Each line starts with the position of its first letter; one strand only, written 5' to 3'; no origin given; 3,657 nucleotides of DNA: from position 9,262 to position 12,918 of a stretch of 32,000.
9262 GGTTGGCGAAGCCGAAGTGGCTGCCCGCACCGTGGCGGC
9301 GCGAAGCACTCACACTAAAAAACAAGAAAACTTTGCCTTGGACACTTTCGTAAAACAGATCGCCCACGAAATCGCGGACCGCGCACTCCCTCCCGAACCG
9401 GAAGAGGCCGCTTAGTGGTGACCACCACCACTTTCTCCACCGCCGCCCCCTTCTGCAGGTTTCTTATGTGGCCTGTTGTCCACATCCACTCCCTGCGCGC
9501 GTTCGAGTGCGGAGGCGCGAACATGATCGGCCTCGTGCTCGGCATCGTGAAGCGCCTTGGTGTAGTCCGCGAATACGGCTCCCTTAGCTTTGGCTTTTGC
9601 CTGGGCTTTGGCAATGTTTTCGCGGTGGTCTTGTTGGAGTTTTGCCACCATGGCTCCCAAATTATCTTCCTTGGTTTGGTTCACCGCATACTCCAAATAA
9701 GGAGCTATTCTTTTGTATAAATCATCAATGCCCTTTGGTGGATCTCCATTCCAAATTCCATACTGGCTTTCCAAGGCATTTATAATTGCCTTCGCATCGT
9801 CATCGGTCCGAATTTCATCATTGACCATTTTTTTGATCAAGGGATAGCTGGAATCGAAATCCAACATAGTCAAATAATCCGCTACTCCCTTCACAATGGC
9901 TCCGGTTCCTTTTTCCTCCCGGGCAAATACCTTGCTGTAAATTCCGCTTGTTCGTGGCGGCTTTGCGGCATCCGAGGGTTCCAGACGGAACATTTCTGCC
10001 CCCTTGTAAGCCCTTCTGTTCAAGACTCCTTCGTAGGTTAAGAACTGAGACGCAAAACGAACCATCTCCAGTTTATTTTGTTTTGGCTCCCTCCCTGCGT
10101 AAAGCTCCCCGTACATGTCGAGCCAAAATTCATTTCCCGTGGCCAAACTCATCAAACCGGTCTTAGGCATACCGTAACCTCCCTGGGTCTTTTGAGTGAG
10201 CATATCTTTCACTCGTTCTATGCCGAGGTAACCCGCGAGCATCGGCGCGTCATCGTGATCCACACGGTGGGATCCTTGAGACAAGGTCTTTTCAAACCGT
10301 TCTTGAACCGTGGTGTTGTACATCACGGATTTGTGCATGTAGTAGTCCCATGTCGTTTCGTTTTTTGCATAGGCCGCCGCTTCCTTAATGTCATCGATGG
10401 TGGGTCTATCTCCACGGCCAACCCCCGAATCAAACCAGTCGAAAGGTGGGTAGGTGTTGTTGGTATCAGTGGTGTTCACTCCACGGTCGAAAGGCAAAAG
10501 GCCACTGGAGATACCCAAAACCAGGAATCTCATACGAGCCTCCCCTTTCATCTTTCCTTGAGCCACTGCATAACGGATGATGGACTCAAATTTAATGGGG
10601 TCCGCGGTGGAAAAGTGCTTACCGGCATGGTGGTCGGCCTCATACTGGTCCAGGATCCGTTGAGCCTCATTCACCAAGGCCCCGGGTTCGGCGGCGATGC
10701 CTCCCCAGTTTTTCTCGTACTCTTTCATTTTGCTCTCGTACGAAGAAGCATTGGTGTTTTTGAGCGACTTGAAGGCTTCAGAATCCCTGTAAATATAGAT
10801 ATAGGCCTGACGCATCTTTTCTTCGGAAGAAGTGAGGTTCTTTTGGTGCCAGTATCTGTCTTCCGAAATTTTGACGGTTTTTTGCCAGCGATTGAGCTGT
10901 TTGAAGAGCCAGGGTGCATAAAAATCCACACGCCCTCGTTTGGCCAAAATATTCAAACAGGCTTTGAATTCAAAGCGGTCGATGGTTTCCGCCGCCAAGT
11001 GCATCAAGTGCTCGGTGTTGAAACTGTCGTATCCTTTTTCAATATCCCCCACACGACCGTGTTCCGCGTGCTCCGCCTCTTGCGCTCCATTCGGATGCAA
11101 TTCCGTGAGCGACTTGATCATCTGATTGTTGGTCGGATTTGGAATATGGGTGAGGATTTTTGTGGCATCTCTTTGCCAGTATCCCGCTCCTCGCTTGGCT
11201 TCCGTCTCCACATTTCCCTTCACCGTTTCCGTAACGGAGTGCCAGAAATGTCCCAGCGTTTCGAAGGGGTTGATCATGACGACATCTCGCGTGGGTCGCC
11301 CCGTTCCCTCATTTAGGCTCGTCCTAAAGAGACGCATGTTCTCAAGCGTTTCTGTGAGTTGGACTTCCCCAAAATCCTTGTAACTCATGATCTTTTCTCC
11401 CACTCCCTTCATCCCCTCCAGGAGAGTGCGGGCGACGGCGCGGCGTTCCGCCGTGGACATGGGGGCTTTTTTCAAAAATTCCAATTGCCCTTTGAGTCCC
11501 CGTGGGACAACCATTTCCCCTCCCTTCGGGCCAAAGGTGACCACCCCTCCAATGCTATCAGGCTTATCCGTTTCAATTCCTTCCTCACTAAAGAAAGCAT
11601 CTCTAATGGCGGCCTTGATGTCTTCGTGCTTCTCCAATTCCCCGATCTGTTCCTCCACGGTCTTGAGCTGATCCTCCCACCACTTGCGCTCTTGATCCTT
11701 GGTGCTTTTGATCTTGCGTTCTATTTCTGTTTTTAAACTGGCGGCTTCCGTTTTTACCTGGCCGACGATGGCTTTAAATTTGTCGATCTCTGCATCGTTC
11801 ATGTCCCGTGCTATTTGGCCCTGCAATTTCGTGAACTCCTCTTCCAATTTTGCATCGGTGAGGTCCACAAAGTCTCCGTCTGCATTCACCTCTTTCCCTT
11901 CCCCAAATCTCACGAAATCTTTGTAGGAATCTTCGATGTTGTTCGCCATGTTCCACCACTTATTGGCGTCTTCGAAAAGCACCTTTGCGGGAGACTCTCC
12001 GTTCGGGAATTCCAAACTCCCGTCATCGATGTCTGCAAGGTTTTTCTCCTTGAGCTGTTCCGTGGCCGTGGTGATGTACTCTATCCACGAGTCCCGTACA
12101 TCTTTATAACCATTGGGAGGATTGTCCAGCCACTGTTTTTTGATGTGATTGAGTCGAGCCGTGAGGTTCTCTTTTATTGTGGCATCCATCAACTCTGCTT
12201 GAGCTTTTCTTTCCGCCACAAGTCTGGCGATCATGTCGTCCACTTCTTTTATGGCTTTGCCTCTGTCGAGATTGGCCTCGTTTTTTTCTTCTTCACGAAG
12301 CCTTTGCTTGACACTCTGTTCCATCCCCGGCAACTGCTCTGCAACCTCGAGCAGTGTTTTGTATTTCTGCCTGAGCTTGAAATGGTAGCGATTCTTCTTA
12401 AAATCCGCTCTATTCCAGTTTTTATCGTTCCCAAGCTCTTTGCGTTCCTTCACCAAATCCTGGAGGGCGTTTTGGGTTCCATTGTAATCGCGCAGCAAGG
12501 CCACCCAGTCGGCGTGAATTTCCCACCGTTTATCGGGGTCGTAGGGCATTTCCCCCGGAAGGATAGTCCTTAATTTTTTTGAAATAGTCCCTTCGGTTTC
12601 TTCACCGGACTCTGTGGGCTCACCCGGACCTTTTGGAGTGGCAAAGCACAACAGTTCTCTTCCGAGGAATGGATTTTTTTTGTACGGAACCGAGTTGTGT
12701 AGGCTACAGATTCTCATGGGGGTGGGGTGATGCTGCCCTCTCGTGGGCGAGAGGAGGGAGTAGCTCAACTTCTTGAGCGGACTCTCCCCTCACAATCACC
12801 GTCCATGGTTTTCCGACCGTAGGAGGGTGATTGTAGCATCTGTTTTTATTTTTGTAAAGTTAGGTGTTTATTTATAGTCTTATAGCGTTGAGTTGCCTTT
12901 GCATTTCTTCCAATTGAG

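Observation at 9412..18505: Five-gene, tightly coupled operon of orphan membrane-associated proteins downstream of rpsF-ssb-rpsR: candidate undescribed envelope or host-interface apparatus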

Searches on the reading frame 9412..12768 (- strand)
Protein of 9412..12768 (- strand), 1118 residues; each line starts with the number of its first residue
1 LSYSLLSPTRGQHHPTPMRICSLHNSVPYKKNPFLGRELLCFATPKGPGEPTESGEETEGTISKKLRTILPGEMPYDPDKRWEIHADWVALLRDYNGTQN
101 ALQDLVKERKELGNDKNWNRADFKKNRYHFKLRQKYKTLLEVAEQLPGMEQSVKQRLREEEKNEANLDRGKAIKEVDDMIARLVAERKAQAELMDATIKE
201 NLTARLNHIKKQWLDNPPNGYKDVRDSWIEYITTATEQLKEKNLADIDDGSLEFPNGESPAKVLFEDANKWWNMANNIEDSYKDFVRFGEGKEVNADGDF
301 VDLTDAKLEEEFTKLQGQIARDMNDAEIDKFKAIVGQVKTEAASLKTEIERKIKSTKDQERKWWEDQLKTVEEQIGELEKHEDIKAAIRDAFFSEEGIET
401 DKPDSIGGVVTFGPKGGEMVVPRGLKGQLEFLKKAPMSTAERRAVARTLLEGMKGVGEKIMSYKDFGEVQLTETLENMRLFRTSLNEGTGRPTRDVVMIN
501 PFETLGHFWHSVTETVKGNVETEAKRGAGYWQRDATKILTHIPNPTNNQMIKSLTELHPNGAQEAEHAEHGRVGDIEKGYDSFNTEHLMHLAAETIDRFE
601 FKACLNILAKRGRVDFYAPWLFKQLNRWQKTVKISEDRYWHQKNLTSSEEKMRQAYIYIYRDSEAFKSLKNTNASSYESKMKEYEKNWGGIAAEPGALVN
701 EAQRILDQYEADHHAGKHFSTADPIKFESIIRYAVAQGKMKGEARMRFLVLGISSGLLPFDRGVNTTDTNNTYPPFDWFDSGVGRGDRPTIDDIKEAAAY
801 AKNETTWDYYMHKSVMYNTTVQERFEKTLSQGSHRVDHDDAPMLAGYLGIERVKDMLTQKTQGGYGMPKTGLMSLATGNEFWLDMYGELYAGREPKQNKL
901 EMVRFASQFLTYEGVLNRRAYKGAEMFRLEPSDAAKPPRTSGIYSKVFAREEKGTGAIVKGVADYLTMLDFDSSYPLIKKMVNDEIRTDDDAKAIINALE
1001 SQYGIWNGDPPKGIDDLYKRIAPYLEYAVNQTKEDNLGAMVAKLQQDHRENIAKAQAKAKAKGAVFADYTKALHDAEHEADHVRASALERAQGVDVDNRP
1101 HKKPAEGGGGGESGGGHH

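Call 5: search_protein_families(library=pfam, proteins=[window:9412-12768:-], max_evalue=1)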
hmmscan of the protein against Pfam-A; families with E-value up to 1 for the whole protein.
window:9412-12768:- (1118 aa): 1 family
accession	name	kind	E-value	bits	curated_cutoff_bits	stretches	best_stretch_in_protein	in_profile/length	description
PF14890.11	Intein_splicing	-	0.13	12.5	35.8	1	325-643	32-96/155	Intein splicing domain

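Call 6: search_protein_families(library=ncbifam, proteins=[window:9412-12768:-], max_evalue=1)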
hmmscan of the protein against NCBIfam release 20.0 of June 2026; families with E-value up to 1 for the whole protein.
window:9412-12768:- (1118 aa): 1 family
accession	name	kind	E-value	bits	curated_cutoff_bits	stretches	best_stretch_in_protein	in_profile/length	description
NF038259.1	ectoine_DoeA_2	exception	0.07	11.8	575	1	85-134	80-127/386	ectoine hydrolase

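Call 9: search_protein_families(library=phrogs, proteins=[window:9412-12768:-], max_evalue=0.1)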
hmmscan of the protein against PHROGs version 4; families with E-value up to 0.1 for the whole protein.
window:9412-12768:- (1118 aa): 1 family
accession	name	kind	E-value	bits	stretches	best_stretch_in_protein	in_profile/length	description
phrog_2347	-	unknown function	0.049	14.7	0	634-689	1-56/72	-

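Call 11: search_solved_structures(query=window:9412-12549:-, max_evalue=1)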
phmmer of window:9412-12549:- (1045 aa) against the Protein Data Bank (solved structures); distinct sequences matched with E-value up to 1: 2.
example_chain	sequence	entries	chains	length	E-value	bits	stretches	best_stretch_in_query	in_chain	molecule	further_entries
4k12_B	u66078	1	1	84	0.34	12.1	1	94-143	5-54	Choline binding protein A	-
2m6u_A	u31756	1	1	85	0.37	11.9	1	94-143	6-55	Choline binding protein A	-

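Call 21: find_homologous_proteins(query=window:9412-12549:-)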
Query window:9412-12549:- (1045 aa): 13 proteins with E <= 0.001 among 8000 candidates.
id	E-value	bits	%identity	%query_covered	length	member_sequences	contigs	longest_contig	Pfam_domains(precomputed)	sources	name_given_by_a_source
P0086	0.0e+0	2402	100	100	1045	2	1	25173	-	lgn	-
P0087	0.0e+0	1361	59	98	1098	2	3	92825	-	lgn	-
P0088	0.0e+0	1168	53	98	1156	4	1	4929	-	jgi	-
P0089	3.3e-251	855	43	98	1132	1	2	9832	-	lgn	-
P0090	1.4e-235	803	41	97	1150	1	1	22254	-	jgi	jgi:hypothetical protein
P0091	2.7e-230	786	40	97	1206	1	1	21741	-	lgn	-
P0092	2.8e-223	762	41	93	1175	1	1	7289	-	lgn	-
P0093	1.2e-222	760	40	97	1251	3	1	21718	-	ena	-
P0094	4.6e-213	728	38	97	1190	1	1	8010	-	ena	-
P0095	4.5e-212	725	39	94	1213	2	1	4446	-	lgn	-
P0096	1.5e-211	723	38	99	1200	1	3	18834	-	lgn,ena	-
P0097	8.5e-210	718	38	99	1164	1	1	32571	-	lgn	-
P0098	3.0e-14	70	23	37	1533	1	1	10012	-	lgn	-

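Call 41: find_homologous_proteins(query=A4)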
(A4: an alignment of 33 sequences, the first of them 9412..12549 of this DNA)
Query A4 (33 sequences) (1045 aa, profile of the alignment): 13 proteins with E <= 0.001 among 8000 candidates.
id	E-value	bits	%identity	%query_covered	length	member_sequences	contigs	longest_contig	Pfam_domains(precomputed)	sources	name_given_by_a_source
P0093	0.0e+0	1175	40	97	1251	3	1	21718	-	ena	-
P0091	0.0e+0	1123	40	97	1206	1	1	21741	-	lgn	-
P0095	0.0e+0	1111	39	94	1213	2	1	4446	-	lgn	-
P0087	0.0e+0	1098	59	98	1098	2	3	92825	-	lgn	-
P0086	0.0e+0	1067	100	100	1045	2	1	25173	-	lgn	-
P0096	0.0e+0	1060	38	99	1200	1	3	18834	-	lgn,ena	-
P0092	0.0e+0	1057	41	93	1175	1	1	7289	-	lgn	-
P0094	0.0e+0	1045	38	97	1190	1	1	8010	-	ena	-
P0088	0.0e+0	1030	53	98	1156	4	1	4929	-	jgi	-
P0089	0.0e+0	1026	43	98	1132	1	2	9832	-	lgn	-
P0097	5.1e-294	997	38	99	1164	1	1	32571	-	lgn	-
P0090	1.8e-271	922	41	97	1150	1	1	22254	-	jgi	jgi:hypothetical protein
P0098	2.1e-72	263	23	37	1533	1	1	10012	-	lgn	-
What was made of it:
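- Tried and rejected: A second homologue search, using a 33-sequence profile, returned the same 13 proteins (calls 21, 41).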

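Call 89: find_encoding_contigs(protein=P0098, flank=10000, max_places=2)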
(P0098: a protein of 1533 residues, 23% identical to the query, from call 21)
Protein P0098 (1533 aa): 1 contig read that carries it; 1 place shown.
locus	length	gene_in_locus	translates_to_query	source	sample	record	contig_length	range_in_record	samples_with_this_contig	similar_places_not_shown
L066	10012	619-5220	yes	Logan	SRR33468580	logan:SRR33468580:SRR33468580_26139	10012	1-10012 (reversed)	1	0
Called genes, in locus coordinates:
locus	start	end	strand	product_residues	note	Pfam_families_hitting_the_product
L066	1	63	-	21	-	?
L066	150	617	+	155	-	-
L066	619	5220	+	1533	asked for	-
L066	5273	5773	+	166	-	PF00692:dUTPase, PF22769:DCD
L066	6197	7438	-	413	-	PF00091:Tubulin, PF12327:FtsZ_C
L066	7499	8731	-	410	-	PF02491:SHS2_FTSA, PF06723:MreB_Mbl, PF11104:PilM_2 (weak), PF14450:FtsA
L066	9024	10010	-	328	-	?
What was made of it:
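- A stand-alone g5-like gene lies beside ftsZ-ftsA in another lineage (call 89).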

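Call 90: search_protein_families(library=padloc, proteins=[window:9412-12717:-], max_evalue=0.1)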
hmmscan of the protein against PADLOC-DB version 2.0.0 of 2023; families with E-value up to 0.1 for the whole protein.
window:9412-12717:- (1101 aa): 0 families

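Call 114: search_solved_structures(query=A4, max_evalue=0.01)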
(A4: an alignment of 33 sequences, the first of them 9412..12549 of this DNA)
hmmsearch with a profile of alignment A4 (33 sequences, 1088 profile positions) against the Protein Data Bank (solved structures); distinct sequences matched with E-value up to 0.01: 0.

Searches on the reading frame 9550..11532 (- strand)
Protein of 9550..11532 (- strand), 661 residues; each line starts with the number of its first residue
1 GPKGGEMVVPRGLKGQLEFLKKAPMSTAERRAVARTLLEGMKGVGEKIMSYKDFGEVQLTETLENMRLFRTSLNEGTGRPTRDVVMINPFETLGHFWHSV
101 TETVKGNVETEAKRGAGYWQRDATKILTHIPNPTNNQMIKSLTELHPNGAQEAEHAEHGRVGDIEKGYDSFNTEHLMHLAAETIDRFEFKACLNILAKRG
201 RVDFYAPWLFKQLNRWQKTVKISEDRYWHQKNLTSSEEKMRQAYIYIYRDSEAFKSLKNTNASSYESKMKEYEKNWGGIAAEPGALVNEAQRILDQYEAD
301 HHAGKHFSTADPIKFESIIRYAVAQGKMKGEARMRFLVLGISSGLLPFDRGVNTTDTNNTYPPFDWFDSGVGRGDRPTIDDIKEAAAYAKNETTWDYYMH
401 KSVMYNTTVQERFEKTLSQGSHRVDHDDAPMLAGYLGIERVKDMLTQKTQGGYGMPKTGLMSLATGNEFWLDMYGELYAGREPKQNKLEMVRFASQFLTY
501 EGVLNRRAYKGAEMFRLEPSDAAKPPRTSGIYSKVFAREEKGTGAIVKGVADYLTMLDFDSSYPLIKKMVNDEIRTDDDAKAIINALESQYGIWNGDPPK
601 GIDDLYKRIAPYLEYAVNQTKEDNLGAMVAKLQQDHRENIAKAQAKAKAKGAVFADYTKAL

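Call 56: predict_structure(alignment_id=A5)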
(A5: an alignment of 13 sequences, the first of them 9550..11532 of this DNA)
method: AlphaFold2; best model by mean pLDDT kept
length: 661 residues; sequences in the alignment: 13
mean_pLDDT: 74.9   pTM: 0.67
mean pLDDT of the five models: 74.9, 74.2, 72.2, 71.5, 71.3
residues with pLDDT >= 90: 178; 70-90: 280; 50-70: 73; < 50: 130
segments of 3 or more residues with pLDDT < 50: 1-7, 49-66, 68-152, 355-362, 368-374, 449-452
pLDDT, mean of each block of 10 residues (from residue 1): 43 68 66 66 52 43 48 37 28 34 35 43 46 38 41 58 83 84 86 92 85 80 78 79 81 86 90 86 87 91 77 89 80 88 79 50 50 56 84 88 79 75 77 89 74 73 92 92 91 96 93 89 82 85 94 95 94 94 94 93 94 89 88 93 87 67 48
secondary structure, 60 per line:
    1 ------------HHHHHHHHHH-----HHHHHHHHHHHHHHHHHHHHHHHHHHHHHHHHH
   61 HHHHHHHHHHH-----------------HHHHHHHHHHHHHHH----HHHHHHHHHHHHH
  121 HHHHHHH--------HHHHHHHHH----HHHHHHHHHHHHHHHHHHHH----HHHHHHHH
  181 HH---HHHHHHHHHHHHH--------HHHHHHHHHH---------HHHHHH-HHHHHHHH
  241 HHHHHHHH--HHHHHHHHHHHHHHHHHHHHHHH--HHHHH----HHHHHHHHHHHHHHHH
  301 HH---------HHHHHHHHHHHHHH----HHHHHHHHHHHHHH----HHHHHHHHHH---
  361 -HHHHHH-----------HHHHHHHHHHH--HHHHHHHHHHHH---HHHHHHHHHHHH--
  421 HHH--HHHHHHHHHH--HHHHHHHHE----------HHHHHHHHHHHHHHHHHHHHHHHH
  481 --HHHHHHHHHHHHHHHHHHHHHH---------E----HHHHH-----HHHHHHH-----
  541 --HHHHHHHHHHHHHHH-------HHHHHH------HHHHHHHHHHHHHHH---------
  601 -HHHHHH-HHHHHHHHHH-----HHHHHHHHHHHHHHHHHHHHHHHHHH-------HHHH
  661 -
elements in order (helices of 4 or more, strands of 3 or more residues): H13-22 H28-71 H89-103 H108-127 H136-144 H149-168 H173-182 H186-198 H207-216 H226-231 H233-248 H251-273 H276-280 H285-302 H312-325 H330-343 H348-357 H362-367 H379-389 H392-403 H407-418 H426-435 H438-445 H457-480 H483-504 H519-523 H529-535 H543-557 H565-570 H577-591 H602-607 H609-618 H624-649 H657-660
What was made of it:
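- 9412..12717 (-): g5, 1101 aa (WC777_01015). Conserved N-terminal peptide (...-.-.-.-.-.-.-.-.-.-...), a K/E/D-rich N-terminal third, a conserved all-alpha domain of about 500 aa with an invariant D-H-D motif, and a His/Gly-rich tail. Its stop overlaps the stop of convergent thrS by 4 nt. AlphaFold model of the residues numbered 340-1000 from ATG 12549 (396-1056 of the 1101-aa protein): pLDDT 74.9, with residues about 494-994 in that numbering confident and all helical (call 56).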

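Call 59: fold_search(model_id=the predicted structure, library=pdb)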
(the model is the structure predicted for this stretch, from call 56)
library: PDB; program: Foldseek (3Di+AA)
matches with E <= 10: 342; with E <= 0.001: 0
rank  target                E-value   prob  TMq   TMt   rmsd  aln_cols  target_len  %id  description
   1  7rdr_A                2.9e-02  0.84  0.15  0.19  20.2       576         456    9  Circular tandem repeat protein with novel repeat topology and enhanced subunit contact surfaces (released 2021-09-01)
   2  1ya0_B                3.0e-02  0.72  0.16  0.20  22.2       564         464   10  Crystal structure of the N-terminal domain of human SMG7 (released 2005-03-15)
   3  8h6k_4G               6.5e-02  0.15  0.09  0.08  42.7       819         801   10  Cryo-EM structure of human exon-defined spliceosome in the mature B state. (released 2024-05-01)
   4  4rv1_A                1.2e-01  0.38  0.14  0.19  17.8       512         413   10  Crystal Structure of Engineered Protein. Northeast Structural Genomics Consortium (NESG) Target OR497. (released 2014-12-10)
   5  8rc4_g                1.8e-01  0.15  0.10  0.08  26.6       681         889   10  Structure of Integrator-PP2A complex (released 2024-02-07)
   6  4rv1_D                2.1e-01  0.28  0.14  0.18  18.5       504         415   12  Crystal Structure of Engineered Protein. Northeast Structural Genomics Consortium (NESG) Target OR497. (released 2014-12-10)
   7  7rwb_A                2.2e-01  0.20  0.13  0.14  22.9       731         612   12  AP2 bound to the APA domain of SGIP in the presence of heparin (released 2022-03-30)
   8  4rv1_C                2.5e-01  0.23  0.13  0.18  19.3       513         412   12  Crystal Structure of Engineered Protein. Northeast Structural Genomics Consortium (NESG) Target OR497. (released 2014-12-10)
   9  3ifq_B                2.6e-01  0.23  0.16  0.18  18.8       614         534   11  Interction of plakoglobin and beta-catenin with desmosomal cadherins (released 2009-09-15)
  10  8ga7                  3.1e-01  0.14  0.10  0.12  24.7       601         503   12  Geometrically programmable nanomaterial construction using regularized protein building blocks (released 2024-03-13)
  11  9gyt_1u               3.1e-01  0.13  0.11  0.11  30.3       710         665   11  High resolution structure of B. oleracea mitoribosome (released 2025-10-15)
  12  7zbw_D                3.3e-01  0.14  0.12  0.10  22.6       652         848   10  CAND1-SCF-SKP2 CAND1 rolling-2 SCF engaged (released 2023-04-19)
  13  4c0e_A                3.4e-01  0.18  0.15  0.17  19.9       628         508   11  Structure of the NOT1 superfamily homology domain from Chaetomium thermophilum (released 2013-10-09)
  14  5h7c_C                3.4e-01  0.15  0.10  0.15  20.5       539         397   12  Crystal structure of a repeat protein with two Protein A-DHR14 repeat modules (released 2017-06-28)
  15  9hvy                  3.6e-01  0.28  0.16  0.09  23.1       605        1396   11  Cryo-EM structure of human separase-SCC1 (1-631) fusion protein (released 2026-01-14)
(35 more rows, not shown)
